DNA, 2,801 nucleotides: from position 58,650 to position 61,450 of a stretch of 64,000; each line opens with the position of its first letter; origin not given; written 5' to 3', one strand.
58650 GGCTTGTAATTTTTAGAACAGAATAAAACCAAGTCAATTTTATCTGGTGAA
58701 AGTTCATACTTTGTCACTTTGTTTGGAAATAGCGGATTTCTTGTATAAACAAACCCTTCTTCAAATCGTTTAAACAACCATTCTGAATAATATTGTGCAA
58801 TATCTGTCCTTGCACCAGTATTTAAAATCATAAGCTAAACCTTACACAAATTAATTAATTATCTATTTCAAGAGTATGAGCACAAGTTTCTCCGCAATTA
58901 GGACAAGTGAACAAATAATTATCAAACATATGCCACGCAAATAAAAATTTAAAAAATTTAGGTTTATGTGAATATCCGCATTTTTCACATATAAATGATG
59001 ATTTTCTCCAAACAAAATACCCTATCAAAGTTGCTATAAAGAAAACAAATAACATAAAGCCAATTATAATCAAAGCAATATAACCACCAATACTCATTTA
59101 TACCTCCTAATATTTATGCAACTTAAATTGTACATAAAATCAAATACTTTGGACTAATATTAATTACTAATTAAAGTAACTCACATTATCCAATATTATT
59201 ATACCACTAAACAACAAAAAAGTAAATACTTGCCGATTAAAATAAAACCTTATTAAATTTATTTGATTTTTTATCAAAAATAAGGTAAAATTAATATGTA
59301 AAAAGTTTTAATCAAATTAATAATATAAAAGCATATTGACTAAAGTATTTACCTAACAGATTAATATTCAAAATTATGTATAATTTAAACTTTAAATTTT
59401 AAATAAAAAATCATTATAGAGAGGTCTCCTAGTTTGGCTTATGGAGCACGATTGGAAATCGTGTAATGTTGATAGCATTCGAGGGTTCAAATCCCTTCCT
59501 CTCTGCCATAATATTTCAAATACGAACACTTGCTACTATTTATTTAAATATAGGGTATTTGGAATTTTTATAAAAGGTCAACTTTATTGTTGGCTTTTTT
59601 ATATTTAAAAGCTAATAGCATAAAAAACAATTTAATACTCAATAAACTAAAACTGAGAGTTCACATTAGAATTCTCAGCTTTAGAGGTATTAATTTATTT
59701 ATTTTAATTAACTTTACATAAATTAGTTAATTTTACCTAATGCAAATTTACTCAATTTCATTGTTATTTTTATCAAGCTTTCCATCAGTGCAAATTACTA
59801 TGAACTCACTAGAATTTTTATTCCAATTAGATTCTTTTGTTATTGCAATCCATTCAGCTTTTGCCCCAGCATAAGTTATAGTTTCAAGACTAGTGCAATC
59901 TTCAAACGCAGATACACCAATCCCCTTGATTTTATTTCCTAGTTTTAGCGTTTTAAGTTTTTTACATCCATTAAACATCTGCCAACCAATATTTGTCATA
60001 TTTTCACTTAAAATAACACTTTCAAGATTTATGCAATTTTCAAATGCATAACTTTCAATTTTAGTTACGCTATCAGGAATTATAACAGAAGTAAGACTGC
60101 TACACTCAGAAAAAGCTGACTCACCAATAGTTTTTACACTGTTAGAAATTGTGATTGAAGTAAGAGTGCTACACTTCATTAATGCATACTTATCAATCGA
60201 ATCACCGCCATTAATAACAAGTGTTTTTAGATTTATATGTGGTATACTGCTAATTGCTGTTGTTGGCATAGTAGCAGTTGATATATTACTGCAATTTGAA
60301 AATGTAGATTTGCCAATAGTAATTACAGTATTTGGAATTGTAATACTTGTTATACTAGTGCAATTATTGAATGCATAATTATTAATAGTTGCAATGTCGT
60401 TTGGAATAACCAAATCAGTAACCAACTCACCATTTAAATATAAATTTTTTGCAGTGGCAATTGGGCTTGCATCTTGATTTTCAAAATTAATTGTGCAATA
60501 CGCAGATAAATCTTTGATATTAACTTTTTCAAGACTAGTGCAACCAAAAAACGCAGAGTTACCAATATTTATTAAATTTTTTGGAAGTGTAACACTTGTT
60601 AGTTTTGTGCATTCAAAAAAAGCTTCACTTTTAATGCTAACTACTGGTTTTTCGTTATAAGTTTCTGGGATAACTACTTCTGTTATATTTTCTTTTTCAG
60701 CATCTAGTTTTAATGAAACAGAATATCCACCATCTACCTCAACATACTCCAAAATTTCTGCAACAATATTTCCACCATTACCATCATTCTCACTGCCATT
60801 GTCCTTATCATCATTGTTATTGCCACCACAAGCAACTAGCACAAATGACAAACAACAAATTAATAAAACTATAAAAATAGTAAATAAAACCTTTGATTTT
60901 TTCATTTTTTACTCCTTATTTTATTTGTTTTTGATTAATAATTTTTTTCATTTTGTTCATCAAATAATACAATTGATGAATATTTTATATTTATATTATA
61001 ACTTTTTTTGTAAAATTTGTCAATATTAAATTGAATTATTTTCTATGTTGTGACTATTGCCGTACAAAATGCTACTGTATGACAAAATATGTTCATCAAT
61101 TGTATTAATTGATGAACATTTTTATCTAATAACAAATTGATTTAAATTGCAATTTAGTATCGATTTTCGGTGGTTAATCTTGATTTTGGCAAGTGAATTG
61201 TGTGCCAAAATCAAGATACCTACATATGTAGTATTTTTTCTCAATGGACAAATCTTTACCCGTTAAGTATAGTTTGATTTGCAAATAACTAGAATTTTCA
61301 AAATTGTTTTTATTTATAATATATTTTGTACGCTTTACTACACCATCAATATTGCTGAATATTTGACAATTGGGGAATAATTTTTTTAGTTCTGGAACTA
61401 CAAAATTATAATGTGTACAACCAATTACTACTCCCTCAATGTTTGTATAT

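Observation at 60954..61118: Inverton-like switch: 30-nt inverted repeats enclose a perfect consensus promoter aimed at a BspA-type LRR lipoprotein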

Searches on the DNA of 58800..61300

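Call 44: search_rna_families(source=window, start=58800, end=61300, threshold=evalue, max_evalue=1)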
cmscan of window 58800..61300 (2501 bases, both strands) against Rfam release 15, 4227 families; matches with E-value up to 1: 3.
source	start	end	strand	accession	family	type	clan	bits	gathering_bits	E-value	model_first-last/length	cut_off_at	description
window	59418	59505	+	RF00005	tRNA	Gene; tRNA;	CL00001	45.5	29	6.7e-08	1-71/71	no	tRNA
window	59470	59621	-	RF02194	HPnc0260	Gene; antisense;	-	33.1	59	0.49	1-156/156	no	Bacterial antisense RNA HPnc0260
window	61085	61123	-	RF03362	mir-9436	Gene; miRNA;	-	23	80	0.15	15-53/66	no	mir-9436 microRNA precursor family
